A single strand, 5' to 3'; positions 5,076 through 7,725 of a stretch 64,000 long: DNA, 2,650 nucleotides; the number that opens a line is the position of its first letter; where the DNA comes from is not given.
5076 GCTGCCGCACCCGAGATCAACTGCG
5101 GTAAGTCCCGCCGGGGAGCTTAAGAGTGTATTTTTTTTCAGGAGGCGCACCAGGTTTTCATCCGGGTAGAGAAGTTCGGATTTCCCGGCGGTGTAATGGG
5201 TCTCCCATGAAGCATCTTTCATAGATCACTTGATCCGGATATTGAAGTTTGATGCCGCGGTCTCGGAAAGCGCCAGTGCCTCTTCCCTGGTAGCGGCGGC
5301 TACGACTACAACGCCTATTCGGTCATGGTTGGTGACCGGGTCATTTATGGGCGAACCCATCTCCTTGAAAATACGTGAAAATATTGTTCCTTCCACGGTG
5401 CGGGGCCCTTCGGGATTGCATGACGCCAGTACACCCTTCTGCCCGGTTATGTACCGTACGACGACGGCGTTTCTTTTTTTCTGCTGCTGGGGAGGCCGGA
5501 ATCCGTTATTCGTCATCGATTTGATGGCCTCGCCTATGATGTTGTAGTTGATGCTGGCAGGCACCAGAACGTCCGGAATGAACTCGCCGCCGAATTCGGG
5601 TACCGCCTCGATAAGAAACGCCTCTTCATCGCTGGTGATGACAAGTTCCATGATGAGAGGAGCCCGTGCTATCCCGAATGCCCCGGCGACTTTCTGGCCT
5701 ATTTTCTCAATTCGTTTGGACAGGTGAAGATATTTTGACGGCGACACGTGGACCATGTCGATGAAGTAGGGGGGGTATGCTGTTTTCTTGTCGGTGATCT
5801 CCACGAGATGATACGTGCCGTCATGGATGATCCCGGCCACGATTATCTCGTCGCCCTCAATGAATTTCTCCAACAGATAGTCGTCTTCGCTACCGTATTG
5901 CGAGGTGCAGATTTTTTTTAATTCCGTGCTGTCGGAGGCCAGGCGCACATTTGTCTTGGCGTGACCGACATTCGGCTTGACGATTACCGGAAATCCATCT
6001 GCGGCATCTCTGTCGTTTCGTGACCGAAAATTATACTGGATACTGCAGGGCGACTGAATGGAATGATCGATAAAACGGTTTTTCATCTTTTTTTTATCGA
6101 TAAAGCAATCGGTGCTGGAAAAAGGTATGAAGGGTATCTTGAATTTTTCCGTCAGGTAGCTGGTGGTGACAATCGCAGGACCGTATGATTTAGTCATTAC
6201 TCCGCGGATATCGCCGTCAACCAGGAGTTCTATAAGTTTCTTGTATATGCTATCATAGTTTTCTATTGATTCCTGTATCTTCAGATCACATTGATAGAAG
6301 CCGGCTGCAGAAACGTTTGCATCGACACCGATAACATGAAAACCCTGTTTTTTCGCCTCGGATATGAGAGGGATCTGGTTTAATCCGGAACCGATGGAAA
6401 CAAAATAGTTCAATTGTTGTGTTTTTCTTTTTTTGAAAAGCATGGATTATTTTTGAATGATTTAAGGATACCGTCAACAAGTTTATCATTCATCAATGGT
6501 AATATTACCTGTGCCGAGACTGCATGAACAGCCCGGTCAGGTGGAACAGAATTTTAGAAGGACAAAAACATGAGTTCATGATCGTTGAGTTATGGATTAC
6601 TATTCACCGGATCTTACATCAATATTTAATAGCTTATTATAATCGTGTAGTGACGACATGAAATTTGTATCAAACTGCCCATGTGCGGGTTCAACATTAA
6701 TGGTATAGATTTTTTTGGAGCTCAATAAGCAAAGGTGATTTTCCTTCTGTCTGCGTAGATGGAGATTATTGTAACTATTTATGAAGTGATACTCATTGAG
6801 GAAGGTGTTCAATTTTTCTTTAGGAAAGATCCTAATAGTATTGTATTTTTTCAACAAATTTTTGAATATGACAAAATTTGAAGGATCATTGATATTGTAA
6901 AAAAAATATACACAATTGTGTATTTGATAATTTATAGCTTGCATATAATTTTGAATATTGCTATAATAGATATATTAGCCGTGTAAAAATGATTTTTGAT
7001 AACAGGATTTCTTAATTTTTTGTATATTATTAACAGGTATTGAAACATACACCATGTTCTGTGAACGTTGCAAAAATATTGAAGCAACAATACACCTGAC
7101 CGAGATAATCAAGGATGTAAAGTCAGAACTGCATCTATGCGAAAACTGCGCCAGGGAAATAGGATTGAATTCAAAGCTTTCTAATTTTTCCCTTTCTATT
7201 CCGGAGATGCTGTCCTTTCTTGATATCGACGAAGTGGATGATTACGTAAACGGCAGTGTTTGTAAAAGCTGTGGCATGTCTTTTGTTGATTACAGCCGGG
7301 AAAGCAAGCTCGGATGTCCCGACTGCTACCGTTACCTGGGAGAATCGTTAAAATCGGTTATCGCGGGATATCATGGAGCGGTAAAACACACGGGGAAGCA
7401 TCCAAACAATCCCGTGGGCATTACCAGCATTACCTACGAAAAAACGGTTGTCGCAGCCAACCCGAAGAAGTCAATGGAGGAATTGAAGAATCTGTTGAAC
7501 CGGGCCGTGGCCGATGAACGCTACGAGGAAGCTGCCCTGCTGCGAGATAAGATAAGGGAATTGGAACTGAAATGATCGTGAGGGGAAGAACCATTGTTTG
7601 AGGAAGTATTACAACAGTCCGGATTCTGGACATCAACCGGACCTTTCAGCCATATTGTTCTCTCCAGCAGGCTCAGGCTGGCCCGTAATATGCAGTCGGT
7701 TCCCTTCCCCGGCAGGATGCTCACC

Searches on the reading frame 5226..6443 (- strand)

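Call 70: search_protein_families(library=pfam, proteins=[window:5226-6443:-], max_evalue=0.00001)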
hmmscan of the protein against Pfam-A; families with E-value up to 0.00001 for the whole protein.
window:5226-6443:- (405 aa): 3 families
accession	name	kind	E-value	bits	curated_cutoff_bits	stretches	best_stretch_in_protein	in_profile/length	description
PF13535.11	ATP-grasp_4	-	4.2e-14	52.9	27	1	151-290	3-159/160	ATP-grasp domain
PF18603.7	LAL_C2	-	1.2e-08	35.5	29.4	1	330-404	1-77/78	L-amino acid ligase C-terminal domain 2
PF02786.22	CPSase_L_D2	-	2e-06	27.9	19.8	1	148-254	36-150/211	Carbamoyl-phosphate synthase L chain, ATP binding domain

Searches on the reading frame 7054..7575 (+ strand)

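Call 70: search_protein_families(library=pfam, proteins=[window:7054-7575:+], max_evalue=0.00001)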
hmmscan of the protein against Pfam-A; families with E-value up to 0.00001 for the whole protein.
window:7054-7575:+ (173 aa): 1 family
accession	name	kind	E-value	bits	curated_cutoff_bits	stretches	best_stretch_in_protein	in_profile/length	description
PF02151.25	UVR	-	6.7e-08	32.5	21.5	1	138-171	1-34/36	UvrB/uvrC motif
